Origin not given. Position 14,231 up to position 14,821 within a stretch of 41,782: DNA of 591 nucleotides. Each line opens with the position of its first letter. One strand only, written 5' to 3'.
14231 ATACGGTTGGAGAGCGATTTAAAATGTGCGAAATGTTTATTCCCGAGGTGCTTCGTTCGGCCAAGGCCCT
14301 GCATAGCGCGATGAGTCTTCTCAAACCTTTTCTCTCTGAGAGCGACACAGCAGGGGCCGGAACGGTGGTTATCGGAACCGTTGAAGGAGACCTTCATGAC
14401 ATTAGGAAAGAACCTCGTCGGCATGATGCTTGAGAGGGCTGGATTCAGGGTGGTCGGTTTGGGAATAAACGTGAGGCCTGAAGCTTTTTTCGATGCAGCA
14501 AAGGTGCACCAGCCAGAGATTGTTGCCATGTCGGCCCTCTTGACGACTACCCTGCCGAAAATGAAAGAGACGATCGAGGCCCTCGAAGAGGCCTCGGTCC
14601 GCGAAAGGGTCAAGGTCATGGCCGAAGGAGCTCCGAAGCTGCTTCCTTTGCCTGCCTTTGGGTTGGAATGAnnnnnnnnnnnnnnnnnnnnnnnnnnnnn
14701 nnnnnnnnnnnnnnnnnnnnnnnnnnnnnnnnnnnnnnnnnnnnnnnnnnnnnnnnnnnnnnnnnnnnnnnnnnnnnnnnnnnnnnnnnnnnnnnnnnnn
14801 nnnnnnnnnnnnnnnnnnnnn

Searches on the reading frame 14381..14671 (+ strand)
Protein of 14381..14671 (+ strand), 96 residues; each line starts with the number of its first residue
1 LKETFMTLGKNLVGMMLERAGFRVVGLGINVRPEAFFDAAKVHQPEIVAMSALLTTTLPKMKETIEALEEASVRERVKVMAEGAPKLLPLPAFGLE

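Call 8: search_protein_families(library=pfam, proteins=[window:14381-14671:+])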
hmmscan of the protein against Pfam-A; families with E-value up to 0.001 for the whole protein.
window:14381-14671:+ (96 aa): 1 family
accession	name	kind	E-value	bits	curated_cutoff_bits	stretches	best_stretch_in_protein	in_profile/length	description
PF02310.24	B12-binding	-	3.2e-18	66.2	32.1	1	6-84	13-89/121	B12 binding domain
